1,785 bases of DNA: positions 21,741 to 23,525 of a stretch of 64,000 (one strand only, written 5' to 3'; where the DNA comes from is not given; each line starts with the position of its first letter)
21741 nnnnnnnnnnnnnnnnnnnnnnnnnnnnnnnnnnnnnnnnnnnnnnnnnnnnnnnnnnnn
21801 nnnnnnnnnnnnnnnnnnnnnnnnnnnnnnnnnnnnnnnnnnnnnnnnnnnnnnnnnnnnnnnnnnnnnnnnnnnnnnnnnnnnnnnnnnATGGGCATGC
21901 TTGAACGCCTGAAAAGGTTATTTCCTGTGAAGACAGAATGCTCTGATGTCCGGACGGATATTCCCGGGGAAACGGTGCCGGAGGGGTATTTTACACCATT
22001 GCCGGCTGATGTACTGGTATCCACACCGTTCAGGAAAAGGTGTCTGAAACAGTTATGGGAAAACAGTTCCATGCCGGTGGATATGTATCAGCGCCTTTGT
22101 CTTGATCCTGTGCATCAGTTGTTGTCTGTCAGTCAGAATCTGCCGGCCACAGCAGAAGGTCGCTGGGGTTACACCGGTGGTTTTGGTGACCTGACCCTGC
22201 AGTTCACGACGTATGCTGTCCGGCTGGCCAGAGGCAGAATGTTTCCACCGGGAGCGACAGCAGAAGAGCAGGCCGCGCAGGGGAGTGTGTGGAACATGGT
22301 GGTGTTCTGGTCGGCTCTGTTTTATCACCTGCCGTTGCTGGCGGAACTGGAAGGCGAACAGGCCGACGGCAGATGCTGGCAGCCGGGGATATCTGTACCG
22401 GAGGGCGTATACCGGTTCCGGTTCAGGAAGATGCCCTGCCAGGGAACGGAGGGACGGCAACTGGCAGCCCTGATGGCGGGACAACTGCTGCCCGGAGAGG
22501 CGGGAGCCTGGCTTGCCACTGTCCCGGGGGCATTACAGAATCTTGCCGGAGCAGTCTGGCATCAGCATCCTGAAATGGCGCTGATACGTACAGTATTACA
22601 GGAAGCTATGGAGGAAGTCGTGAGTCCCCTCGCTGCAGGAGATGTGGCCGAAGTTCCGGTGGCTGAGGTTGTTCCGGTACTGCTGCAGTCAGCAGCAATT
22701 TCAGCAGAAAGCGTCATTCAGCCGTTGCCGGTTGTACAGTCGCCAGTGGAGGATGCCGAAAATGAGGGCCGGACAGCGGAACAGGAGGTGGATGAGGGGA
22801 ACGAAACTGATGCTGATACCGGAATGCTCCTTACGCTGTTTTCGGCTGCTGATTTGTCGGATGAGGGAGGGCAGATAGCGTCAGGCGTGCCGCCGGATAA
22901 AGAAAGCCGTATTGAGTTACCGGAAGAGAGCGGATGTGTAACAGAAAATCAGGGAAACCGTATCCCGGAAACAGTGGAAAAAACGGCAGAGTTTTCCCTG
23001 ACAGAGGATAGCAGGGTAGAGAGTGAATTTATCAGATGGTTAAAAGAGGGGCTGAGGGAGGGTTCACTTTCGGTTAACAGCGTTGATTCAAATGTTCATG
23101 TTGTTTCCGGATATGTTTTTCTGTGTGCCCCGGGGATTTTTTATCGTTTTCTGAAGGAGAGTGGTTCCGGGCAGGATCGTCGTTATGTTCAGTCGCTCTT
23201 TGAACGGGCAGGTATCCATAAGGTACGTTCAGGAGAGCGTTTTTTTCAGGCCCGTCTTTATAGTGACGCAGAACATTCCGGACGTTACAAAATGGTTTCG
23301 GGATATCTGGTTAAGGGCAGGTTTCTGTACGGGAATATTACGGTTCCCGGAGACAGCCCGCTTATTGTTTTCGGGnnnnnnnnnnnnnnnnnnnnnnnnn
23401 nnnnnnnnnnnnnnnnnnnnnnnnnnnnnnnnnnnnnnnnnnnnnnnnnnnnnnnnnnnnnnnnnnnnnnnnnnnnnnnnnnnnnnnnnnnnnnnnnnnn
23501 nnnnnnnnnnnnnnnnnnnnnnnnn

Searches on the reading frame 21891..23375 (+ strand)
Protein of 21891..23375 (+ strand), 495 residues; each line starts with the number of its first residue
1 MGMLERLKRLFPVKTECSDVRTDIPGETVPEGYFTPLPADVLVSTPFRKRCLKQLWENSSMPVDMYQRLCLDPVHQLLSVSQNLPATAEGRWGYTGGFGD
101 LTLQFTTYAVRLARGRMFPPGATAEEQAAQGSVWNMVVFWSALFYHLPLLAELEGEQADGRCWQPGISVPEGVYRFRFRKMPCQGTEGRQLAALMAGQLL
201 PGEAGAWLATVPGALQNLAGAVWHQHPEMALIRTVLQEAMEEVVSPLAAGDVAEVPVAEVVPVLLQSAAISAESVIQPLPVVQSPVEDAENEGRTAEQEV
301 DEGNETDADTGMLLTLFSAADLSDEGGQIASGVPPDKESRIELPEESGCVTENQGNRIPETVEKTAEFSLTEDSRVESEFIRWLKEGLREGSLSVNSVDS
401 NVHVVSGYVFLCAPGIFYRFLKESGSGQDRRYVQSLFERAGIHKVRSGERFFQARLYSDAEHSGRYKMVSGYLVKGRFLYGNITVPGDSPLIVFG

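Call 62: search_protein_families(proteins=[window:21891-23375:+], library=ncbifam, max_evalue=0.00001)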
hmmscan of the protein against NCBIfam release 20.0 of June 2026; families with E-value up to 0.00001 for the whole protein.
window:21891-23375:+ (495 aa): 2 families
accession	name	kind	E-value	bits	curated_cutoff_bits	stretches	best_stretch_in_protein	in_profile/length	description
TIGR03760.1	ICE_TraI_Pfluor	equivalog_domain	2.3e-62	210.5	161.4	1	31-244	1-214/218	integrating conjugative element relaxase, PFGI-1 class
NF041494.1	MobH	equivalog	1.5e-28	99.7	200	1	35-245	3-221/340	MobH family relaxase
